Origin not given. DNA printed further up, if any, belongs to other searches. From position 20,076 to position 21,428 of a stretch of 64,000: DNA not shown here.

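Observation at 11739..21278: Two paralogous proteins of unrecognised family embedded next to the adaptation enzymes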

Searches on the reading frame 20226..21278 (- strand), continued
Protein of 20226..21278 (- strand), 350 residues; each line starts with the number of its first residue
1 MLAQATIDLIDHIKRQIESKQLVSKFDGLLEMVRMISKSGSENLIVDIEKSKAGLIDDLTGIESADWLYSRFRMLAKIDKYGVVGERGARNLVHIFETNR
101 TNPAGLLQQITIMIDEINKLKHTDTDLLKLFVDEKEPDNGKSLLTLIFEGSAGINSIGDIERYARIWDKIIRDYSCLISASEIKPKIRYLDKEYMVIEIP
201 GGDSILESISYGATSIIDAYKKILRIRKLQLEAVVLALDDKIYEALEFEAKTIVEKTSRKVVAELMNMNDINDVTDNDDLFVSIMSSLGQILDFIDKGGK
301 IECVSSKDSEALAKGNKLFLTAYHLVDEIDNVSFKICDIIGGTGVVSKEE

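Call 32: find_encoding_contigs(protein=P0133, flank=10000, max_places=2)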
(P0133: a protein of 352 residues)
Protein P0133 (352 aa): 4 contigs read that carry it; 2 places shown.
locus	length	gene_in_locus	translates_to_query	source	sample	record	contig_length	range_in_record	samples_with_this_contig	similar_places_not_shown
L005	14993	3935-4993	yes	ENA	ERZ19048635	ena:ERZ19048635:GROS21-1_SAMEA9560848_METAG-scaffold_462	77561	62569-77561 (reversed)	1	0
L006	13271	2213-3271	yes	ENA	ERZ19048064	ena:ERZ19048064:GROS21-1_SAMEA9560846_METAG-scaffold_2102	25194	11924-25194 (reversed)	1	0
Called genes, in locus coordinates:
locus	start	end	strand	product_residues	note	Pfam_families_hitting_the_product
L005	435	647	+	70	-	-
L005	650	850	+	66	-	PF10049:DUF2283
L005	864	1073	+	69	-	PF10049:DUF2283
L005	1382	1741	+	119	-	-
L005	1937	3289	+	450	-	-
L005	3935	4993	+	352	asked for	-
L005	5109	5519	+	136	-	-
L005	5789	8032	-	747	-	PF00890:FAD_binding_2 (weak), PF01134:GIDA (weak), PF01266:DAO, PF07992:Pyr_redox_2 (faint), PF12831:FAD_oxidored, PF13450:NAD_binding_8 (weak)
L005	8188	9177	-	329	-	PF08450:SGL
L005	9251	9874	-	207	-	-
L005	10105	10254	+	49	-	PF18919:DUF5670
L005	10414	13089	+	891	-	PF01339:CheB_methylest, PF03705:CheR_N, PF01739:CheR, PF06818:Fez1 (faint), PF13596:PAS_10, PF08448:PAS_4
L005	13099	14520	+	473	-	PF00989:PAS, PF13426:PAS_9, PF07730:HisKA_3, PF13581:HATPase_c_2 (weak), PF02518:HATPase_c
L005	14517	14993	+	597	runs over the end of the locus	PF00154:RecA_N (faint), PF06745:ATPase, PF13191:AAA_16 (faint), PF13481:AAA_25 (weak), PF13481:AAA_25, PF01695:IstB_IS21 (weak), PF03796:DnaB_C, PF06745:ATPase, +7 more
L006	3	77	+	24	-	?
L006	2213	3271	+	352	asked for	-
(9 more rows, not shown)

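Call 33: find_encoding_contigs(protein=P0013, flank=10000, max_places=2)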
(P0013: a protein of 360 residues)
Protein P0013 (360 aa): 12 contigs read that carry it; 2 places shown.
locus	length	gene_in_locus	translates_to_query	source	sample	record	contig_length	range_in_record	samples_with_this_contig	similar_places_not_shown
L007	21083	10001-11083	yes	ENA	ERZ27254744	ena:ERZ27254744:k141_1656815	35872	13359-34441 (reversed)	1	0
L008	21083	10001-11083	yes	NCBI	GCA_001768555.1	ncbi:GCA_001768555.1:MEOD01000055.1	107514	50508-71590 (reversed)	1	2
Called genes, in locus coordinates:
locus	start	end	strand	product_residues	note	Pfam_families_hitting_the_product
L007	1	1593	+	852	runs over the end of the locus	PF17201:Cache_3-Cache_2, PF17202:sCache_3_3, PF18947:HAMP_2, PF00015:MCPsignal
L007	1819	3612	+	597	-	-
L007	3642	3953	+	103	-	PF13466:STAS_2 (weak)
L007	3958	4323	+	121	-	PF00072:Response_reg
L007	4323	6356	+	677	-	PF01627:Hpt, PF02895:H-kinase_dim, PF02518:HATPase_c, PF01584:CheW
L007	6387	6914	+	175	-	PF01584:CheW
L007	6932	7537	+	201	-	PF01739:CheR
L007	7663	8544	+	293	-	PF03705:CheR_N, PF01739:CheR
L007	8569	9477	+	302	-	PF02518:HATPase_c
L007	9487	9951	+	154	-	PF03975:CheD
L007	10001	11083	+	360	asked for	-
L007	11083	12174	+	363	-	PF00072:Response_reg, PF01339:CheB_methylest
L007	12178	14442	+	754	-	PF13185:GAF_2, PF13188:PAS_8 (faint), PF00989:PAS (weak), PF08447:PAS_3 (weak), PF13426:PAS_9, PF08447:PAS_3 (weak), PF00989:PAS (weak), PF13426:PAS_9, +1 more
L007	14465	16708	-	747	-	PF13328:HD_4, PF01966:HD (weak), PF04607:RelA_SpoT, PF02824:TGS, PF28438:RelA_RIS, PF13291:ACT_4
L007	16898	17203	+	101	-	-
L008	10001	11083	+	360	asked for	-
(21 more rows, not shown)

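Call 34: find_encoding_contigs(protein=P0015, flank=10000, max_places=2)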
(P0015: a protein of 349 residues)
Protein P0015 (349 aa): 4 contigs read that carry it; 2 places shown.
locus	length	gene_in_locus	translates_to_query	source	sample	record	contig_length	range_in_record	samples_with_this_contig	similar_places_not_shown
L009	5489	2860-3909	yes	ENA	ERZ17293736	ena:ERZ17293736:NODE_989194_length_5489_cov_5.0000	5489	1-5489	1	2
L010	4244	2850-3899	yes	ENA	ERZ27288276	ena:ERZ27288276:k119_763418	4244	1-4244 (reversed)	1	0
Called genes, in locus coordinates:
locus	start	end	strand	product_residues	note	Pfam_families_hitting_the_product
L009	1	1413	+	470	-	?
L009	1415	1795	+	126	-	PF08327:AHSA1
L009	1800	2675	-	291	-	-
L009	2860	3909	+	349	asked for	-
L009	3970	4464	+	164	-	PF00254:FKBP_C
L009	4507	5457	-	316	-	PF13620:CarboxypepD_reg, PF13715:CarbopepD_reg_2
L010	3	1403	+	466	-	?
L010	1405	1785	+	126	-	PF08327:AHSA1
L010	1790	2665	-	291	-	-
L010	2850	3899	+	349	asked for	-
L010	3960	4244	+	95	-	?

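Call 36: search_protein_families(library=padloc, proteins=[P0001, P0005, P0013, P0015, P0159, P0133, P0017, P0019, P0022, P0036], max_evalue=1)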
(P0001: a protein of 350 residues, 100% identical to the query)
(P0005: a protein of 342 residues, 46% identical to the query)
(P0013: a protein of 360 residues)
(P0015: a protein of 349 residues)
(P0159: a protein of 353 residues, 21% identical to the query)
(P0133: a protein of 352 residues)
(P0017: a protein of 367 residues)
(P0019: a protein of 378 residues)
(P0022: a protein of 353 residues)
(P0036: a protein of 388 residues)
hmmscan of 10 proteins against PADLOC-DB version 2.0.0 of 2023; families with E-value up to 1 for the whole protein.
P0001 (350 aa): 0 families

P0005 (342 aa): 1 family
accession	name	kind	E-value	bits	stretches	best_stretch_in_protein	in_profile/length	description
PDLC03580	REase_II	-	0.021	10.6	1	153-230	197-271/1112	Type II restriction enzyme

P0013 (360 aa): 0 families

P0015 (349 aa): 1 family
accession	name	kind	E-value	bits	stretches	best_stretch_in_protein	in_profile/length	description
PDLC03344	MTase_II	-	0.021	12.6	1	100-169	39-110/154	Type II methyltransferase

P0159 (353 aa): 1 family
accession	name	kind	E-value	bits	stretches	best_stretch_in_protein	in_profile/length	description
PDLC02337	AbiLii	-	0.34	9.5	1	225-293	81-150/170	AbiLii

P0133 (352 aa): 0 families

P0017 (367 aa): 0 families

P0019 (378 aa): 1 family
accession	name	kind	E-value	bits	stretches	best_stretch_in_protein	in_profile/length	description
PDLC00006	DruC1|DruC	-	0.33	7.4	1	232-375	184-329/626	Unknown function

P0022 (353 aa): 1 family
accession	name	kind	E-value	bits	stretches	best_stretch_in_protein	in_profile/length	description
PDLC04407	PDC-M09A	-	0.019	12.5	1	116-213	13-111/282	-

P0036 (388 aa): 0 families

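Call 37: search_protein_families(library=phrogs, proteins=[P0001, P0005, P0013, P0015, P0159, P0133, P0017, P0019, P0022, P0036], max_evalue=1)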
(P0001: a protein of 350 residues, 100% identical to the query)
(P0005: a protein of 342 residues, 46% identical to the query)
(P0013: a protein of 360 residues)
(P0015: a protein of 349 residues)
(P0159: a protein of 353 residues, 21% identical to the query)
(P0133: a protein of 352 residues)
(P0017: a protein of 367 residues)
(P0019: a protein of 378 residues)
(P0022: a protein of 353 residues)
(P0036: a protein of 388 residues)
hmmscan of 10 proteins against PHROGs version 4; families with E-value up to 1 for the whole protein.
P0001 (350 aa): 1 family
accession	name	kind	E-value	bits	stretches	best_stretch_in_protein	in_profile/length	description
phrog_31994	-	unknown function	0.22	12.7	0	24-51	58-85/133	-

P0005 (342 aa): 2 families
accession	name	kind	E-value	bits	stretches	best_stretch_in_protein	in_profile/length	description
phrog_7303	-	unknown function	0.16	13.1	0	320-341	24-45/80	-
phrog_32102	-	unknown function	0.66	10.9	0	20-48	12-40/55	-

P0013 (360 aa): 3 families
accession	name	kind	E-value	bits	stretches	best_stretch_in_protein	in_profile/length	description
phrog_6222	-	unknown function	0.022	16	1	46-100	17-72/76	-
phrog_36925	-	unknown function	0.082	14.1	1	291-340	32-79/91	-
phrog_5364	-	unknown function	0.39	11.7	1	52-70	6-24/56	-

P0015 (349 aa): 3 families
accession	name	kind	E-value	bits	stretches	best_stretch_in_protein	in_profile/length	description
phrog_21067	-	unknown function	0.069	14.8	1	261-289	19-47/72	-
phrog_24161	-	unknown function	0.16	13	1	227-243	27-43/46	-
phrog_16756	-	unknown function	0.3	12.2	0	52-98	4-49/58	-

P0159 (353 aa): 6 families
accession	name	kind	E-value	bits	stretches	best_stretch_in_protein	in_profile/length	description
phrog_27616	-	unknown function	3.8e-05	23.6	1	252-345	310-399/475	-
phrog_18190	-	unknown function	0.005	16.3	1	220-305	373-454/723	-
phrog_20195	-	unknown function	0.031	15.5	1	311-337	27-53/62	-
phrog_12816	-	unknown function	0.094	13.9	1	34-68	46-80/140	-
phrog_7155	-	unknown function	0.19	12.6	1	159-190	37-66/71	-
phrog_17831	-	unknown function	0.43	11.4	1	231-297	102-167/209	-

P0133 (352 aa): 3 families
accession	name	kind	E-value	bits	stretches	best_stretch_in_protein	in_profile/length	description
phrog_22707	-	unknown function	0.032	15.2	1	238-298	73-131/139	-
phrog_13188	-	unknown function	0.098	13.6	1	204-264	25-84/90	-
phrog_1460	-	DNA, RNA and nucleotide metabolism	0.13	13.3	0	244-297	50-103/140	tRNA amidotransferase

P0017 (367 aa): 2 families
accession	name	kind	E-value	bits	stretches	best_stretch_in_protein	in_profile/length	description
phrog_1461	-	unknown function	0.063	14.5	1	274-295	20-41/65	-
phrog_36718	-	unknown function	0.5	11.7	0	89-118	17-46/64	-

P0019 (378 aa): 3 families
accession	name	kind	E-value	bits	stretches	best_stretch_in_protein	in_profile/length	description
phrog_19283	-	unknown function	0.044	14.8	1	227-285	18-71/86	-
phrog_11498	-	unknown function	0.16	13.4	1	249-325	3-77/100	-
phrog_19132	-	unknown function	0.5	12.2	0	224-260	52-87/98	-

P0022 (353 aa): 5 families
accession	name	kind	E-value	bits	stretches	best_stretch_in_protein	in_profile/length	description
phrog_25216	-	unknown function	0.011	15.1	1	232-332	471-569/636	-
phrog_473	-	head and packaging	0.087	14.3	1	309-348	29-68/75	virion structural protein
phrog_19826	-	unknown function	0.18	13.1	1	244-270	30-54/71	-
phrog_22057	-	unknown function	0.28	12.5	1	65-111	19-65/113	-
phrog_19132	-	unknown function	0.71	11.7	0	295-324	17-44/98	-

P0036 (388 aa): 0 families

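Call 40: find_encoding_contigs(protein=P0017, flank=8000, max_places=3)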
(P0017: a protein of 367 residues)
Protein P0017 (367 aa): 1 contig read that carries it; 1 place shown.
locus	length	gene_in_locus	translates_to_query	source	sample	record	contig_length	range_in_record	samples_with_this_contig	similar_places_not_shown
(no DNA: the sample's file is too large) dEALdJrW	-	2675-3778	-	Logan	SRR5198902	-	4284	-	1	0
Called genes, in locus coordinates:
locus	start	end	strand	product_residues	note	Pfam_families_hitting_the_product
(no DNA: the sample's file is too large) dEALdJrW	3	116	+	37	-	?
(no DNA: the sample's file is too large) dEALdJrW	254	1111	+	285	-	PF03705:CheR_N, PF01739:CheR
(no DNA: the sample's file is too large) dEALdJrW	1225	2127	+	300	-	PF02518:HATPase_c, PF14501:HATPase_c_5 (weak)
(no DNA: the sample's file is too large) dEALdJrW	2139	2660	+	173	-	PF03975:CheD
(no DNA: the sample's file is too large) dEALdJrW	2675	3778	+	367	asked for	-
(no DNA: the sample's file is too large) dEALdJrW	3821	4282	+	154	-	?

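Call 41: find_encoding_contigs(protein=P0085, flank=8000, max_places=3)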
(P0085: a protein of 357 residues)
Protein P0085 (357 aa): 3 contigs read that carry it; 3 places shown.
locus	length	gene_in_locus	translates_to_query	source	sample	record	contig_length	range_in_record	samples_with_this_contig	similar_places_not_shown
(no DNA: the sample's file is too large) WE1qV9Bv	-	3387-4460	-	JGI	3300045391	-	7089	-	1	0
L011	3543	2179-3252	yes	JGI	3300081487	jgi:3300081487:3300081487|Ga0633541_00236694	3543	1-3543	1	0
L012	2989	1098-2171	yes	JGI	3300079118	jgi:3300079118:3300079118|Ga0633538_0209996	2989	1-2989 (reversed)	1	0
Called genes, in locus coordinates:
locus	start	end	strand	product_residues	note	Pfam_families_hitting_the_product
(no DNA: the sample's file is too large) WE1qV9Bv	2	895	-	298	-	?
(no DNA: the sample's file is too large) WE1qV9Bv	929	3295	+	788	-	PF13442:Cytochrome_CBB3 (faint), PF07635:PSCyt1 (weak), PF07626:PSD3, PF07637:PSD5, PF07631:PSD4, PF07627:PSCyt3, PF07624:PSD2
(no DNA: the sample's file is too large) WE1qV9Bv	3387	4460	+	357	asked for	-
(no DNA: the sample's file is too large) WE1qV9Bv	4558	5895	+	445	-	PF07586:HXXSHH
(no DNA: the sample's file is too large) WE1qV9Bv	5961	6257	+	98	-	PF00708:Acylphosphatase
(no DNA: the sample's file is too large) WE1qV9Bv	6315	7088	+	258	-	?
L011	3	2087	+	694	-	?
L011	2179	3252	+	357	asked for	-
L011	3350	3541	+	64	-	?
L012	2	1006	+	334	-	?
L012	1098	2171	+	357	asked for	-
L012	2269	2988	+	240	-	?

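Call 42: find_encoding_contigs(protein=P0024, flank=8000, max_places=3)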
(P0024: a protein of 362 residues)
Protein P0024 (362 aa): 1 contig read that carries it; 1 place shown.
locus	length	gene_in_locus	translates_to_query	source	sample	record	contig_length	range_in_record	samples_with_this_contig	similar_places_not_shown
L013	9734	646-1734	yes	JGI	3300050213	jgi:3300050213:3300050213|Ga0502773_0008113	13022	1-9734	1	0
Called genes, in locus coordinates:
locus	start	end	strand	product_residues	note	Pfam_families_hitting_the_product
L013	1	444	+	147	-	?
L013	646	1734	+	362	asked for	-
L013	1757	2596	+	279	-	PF03705:CheR_N, PF08242:Methyltransf_12 (faint), PF01739:CheR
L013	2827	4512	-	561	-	PF13188:PAS_8 (faint), PF24820:Diguanyl_cycl_sensor (faint), PF13426:PAS_9 (weak), PF00989:PAS, PF08448:PAS_4 (weak), PF13426:PAS_9, PF00989:PAS, PF13426:PAS_9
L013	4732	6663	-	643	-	PF03190:Thioredox_DsbH, PF13899:Thioredoxin_7 (weak)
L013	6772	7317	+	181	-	-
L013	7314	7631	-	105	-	PF00893:Multi_Drug_Res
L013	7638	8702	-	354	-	PF13439:Glyco_transf_4, PF20706:GT4-conflict (weak), PF00534:Glycos_transf_1, PF13692:Glyco_trans_1_4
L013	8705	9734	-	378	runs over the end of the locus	PF20706:GT4-conflict (faint), PF13439:Glyco_transf_4, PF13477:Glyco_trans_4_2 (weak), PF13579:Glyco_trans_4_4, PF00534:Glycos_transf_1, PF13692:Glyco_trans_1_4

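Call 44: predict_structure(alignment_id=A2)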
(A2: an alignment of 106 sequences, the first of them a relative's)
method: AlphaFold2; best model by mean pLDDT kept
length: 350 residues; sequences in the alignment: 106
mean_pLDDT: 93.0   pTM: 0.87
mean pLDDT of the five models: 93.0, 92.3, 91.8, 91.5, 91.5
residues with pLDDT >= 90: 296; 70-90: 44; 50-70: 4; < 50: 6
segments of 3 or more residues with pLDDT < 50: 345-350
pLDDT, mean of each block of 10 residues (from residue 1): 89 97 98 95 96 98 94 96 97 98 97 98 94 80 97 97 98 95 95 97 96 93 91 93 96 96 96 88 97 95 95 93 87 84 50
secondary structure, 60 per line:
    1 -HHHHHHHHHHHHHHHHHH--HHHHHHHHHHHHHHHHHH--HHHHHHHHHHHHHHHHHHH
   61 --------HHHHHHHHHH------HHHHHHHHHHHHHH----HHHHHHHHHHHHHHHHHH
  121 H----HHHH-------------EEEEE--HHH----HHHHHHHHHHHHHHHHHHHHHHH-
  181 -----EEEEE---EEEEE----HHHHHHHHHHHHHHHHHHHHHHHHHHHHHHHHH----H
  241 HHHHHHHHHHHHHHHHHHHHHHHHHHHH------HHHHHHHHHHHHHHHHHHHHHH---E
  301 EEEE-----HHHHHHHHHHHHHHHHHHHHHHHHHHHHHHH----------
elements in order: H2-19 H22-39 H42-60 H69-78 H85-98 H103-121 H126-129 E143-147 H157-179 E186-190 E194-198 H203-235 H240-268 H275-296 E300-304 H310-340
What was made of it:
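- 20226..21278 (-): Paralog B (350 aa), called X here: the orthologous, CheD-coupled copy of the unnamed family. The AF2 model has pLDDT 93 (call 44).
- Checked: The N-termini are polar and modelled as helix (call 44).
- AF2 model with pLDDT 93 and pTM 0.87 (call 44).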

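Call 47: fold_search(model_id=the predicted structure, library=pdb)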
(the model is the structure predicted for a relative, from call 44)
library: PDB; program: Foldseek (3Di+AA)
matches with E <= 10: 845; with E <= 0.001: 0
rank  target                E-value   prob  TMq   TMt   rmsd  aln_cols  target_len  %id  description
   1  6oft_B                5.4e-03  0.54  0.18  0.14  24.5       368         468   10  The crystal structure of the first half of the periplasmic protease PqqL from Escherichia coli (released 2019-10-02)
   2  5dfe_QY               6.3e-03  0.66  0.12  0.12  19.1       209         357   12  70S termination complex containing E. coli RF2 (released 2016-10-12)
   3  6ost_7                9.1e-03  0.47  0.13  0.12  19.6       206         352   12  RF2 pre-accommodated state bound Release complex 70S at 24ms (released 2019-06-19)
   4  5czp_QY               1.0e-02  0.75  0.13  0.13  18.8       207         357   12  70S termination complex containing E. coli RF2 (released 2016-10-12)
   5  8oip_Aa               1.1e-02  0.60  0.13  0.12  18.1       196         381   14  28S mammalian mitochondrial small ribosomal subunit with mtRF1 and P-site tRNA (released 2023-05-24)
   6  6szs_z                1.1e-02  0.72  0.15  0.14  19.0       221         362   14  Release factor-dependent ribosome rescue by BrfA in the Gram-positive bacterium Bacillus subtilis (released 2019-12-04)
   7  5u9f_Z                1.2e-02  0.63  0.13  0.13  19.4       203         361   10  3.2 A cryo-EM ArfA-RF2 ribosome rescue complex (Structure II) (released 2017-03-22)
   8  6oft_A                1.5e-02  0.44  0.17  0.14  23.9       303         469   12  The crystal structure of the first half of the periplasmic protease PqqL from Escherichia coli (released 2019-10-02)
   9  6ofs                  2.3e-02  0.30  0.17  0.09  24.8       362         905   10  The crystal structure of the periplasmic protease PqqL from Escherichia coli (released 2019-10-02)
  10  8p16_6                2.5e-02  0.66  0.14  0.14  18.9       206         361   12  E167K RF2 on E. coli 70S release complex with UGG (Structure I) (released 2024-05-22)
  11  8oir_Aa               3.2e-02  0.41  0.13  0.12  19.7       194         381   14  55S human mitochondrial ribosome with mtRF1 and P-site tRNA (released 2023-06-14)
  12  5h5u_4                3.2e-02  0.38  0.12  0.12  18.8       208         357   12  Mechanistic insights into the alternative translation termination by ArfA and RF2 (released 2017-01-25)
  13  7oj0_8                3.9e-02  0.63  0.15  0.15  19.0       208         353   13  Cryo-EM structure of 70S ribosome stalled with TnaC peptide and RF2 (released 2021-09-15)
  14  7o1c_B9               5.1e-02  0.30  0.12  0.12  19.1       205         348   12  Cryo-EM structure of an Escherichia coli TnaC(R23F)-ribosome-RF2 complex stalled in response to L-tryptophan (released 2021-09-01)
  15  8fzd_w                6.3e-02  0.18  0.11  0.11  18.5       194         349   14  Cryo-EM structure of an E. coli non-rotated ribosome termination complex bound with apoRF3, RF1, P- and E-site tRNAPhe (released 2024-07-17)
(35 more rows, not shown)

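Call 49: search_protein_families(library=pfam, proteins=[L013:1-444:+], max_evalue=0.1)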
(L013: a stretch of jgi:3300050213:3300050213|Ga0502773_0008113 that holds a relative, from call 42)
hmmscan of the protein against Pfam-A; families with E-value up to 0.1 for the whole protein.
L013:1-444:+ (147 aa): 2 families
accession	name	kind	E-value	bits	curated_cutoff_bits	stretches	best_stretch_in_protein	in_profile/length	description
PF00015.26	MCPsignal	-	3e-07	30.9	34.6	1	6-60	118-172/172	Methyl-accepting chemotaxis protein (MCP) signalling domain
PF10253.14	PRCC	-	0.054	14.7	24.3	1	36-132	58-145/189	Mitotic checkpoint regulator, MAD2B-interacting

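Call 50: find_encoding_contigs(protein=P0033, flank=8000, max_places=3)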
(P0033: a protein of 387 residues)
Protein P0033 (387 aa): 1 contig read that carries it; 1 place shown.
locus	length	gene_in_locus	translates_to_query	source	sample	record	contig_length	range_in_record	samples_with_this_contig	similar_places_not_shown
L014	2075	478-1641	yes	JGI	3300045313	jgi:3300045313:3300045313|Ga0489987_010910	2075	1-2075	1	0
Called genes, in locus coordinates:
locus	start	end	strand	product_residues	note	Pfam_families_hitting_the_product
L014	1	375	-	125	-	?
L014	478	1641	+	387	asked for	-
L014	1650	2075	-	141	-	?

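Call 51: find_encoding_contigs(protein=P0051, flank=8000, max_places=3)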
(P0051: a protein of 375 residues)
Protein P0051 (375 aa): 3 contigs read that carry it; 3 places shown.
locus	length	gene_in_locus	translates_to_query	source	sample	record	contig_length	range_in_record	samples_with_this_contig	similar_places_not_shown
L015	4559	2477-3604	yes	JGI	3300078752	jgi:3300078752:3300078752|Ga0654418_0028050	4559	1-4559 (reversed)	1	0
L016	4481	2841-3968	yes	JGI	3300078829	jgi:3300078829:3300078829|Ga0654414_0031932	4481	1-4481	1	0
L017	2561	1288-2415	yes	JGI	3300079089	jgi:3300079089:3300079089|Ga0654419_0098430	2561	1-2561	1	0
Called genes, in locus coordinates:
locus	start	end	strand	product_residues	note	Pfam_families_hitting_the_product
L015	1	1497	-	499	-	?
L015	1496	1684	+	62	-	-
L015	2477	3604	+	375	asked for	-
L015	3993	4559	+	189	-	?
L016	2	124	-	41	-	?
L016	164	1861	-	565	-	PF13517:FG-GAP_3 (faint), PF01839:FG-GAP (faint)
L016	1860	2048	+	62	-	-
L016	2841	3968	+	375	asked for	-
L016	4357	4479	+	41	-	?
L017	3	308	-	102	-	?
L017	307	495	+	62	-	-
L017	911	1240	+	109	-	-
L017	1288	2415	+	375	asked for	-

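Call 55: find_related_loci(query=A5, collection=metagenome_contigs, flank=10000)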
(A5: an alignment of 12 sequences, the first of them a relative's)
Query A5 (350 aa) in metagenome_contigs; peptide patterns used: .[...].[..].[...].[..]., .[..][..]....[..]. (x = any residue, [..] = any of these).
115 stretches matched a pattern; 21 encode a relative of the query (tblastn E <= 1e-3); 21 distinct loci.
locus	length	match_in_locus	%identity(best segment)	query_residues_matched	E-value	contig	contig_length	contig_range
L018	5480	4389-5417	52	1-343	4e-111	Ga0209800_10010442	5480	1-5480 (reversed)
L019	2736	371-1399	52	1-343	3e-115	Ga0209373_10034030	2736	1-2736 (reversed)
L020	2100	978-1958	42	7-330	6e-82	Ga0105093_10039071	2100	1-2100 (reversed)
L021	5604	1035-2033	40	1-330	3e-72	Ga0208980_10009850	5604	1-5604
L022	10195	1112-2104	34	8-332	6e-54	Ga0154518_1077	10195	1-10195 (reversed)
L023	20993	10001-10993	34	8-332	6e-54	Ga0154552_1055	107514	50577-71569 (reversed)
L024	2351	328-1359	27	1-338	1e-32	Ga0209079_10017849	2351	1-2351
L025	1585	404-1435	27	1-333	3e-30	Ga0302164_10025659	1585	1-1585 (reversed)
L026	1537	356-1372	26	1-332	3e-29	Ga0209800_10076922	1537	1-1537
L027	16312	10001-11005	27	7-333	1e-28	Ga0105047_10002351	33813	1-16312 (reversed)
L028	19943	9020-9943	28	10-308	1e-28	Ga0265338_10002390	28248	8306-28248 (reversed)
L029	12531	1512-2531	27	1-333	3e-32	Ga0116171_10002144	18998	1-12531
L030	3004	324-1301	26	1-315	9e-26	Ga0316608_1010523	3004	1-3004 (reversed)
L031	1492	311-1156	28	36-308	4e-25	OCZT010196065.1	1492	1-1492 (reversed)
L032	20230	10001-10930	26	8-308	1e-24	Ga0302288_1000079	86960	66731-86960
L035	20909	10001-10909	27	19-312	8e-24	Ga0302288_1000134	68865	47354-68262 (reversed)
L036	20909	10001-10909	29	19-312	3e-23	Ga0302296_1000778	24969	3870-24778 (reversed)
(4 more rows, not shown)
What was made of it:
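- The 21 metagenomic loci were retrieved with motifs derived from the Che clade, so their uniform context is partly built in (call 55).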
